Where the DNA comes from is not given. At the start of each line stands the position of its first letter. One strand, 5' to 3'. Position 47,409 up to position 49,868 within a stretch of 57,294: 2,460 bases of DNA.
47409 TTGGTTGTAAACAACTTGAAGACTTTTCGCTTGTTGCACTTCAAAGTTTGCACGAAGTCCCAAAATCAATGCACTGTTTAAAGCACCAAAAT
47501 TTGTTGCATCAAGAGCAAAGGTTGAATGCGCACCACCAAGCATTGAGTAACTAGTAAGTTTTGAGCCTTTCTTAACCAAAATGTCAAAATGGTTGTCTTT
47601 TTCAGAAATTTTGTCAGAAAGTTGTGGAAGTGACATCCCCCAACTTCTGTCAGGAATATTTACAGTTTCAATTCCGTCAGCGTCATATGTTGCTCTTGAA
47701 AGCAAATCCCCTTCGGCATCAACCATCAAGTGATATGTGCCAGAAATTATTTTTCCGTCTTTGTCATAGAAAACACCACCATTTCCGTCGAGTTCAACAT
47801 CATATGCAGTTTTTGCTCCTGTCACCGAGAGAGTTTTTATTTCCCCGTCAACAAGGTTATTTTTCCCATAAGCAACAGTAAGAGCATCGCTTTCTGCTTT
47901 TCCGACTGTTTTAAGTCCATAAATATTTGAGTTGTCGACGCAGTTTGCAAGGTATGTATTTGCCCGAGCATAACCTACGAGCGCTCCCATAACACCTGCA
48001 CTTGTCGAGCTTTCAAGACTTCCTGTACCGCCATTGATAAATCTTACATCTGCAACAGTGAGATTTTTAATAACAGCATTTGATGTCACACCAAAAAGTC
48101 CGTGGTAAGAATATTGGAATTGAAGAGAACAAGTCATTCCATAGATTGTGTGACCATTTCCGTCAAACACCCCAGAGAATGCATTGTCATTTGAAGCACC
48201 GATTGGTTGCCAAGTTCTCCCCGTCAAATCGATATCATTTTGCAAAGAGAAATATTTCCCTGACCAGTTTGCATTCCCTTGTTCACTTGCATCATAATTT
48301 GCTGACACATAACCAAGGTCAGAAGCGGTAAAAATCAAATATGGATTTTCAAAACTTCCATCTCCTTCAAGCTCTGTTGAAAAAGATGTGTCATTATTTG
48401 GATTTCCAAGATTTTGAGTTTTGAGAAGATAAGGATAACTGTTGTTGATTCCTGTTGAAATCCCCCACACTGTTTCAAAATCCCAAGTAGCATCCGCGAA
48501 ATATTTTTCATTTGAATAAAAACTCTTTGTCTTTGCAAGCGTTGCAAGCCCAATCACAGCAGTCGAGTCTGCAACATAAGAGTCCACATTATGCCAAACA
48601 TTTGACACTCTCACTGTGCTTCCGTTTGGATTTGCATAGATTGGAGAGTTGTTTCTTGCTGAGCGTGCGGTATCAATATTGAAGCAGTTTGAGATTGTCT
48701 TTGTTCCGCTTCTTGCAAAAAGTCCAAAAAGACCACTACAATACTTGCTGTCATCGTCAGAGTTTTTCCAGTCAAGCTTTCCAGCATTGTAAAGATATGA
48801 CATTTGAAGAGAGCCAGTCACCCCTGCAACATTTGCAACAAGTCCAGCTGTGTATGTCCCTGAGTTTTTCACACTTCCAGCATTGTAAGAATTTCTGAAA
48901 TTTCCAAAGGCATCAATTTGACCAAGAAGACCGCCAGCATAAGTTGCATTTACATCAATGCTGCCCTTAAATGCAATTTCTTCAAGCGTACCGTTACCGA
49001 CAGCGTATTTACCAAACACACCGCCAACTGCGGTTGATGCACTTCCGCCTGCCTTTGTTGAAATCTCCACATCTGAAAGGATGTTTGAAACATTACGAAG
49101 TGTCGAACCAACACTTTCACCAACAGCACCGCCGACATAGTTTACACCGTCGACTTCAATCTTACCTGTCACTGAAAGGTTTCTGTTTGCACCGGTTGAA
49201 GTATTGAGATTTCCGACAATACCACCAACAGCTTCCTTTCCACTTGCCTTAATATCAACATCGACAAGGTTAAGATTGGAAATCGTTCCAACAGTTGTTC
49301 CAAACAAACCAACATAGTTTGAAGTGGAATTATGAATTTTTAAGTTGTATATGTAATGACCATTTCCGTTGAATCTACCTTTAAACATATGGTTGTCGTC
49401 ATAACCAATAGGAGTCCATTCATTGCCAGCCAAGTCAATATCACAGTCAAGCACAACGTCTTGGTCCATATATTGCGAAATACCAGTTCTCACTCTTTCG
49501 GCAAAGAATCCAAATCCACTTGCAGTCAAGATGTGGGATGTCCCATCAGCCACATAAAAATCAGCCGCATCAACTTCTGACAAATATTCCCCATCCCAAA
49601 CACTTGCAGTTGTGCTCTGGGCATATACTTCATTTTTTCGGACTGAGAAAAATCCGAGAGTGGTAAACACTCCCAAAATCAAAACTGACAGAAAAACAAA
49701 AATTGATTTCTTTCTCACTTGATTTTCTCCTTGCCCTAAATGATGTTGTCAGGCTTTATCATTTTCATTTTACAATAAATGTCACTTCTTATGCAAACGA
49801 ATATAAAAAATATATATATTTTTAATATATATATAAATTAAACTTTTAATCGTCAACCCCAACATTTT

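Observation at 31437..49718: A 6093-aa tail-anchored surface protein fills a third of the window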

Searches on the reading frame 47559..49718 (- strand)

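Call 11: search_protein_families(library=pfam, proteins=[window:47559-49718:-], max_evalue=1)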
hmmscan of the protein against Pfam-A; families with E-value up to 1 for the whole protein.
window:47559-49718:- (720 aa): 2 families
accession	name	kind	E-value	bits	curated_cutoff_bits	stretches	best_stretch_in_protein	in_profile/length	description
PF05342.19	Peptidase_M26_N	-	0.0092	15.7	27.7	1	112-185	183-250/250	M26 IgA1-specific Metallo-endopeptidase N-terminal region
PF07581.17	Glug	-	0.075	13.9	20.5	1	257-283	1-27/28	The GLUG motif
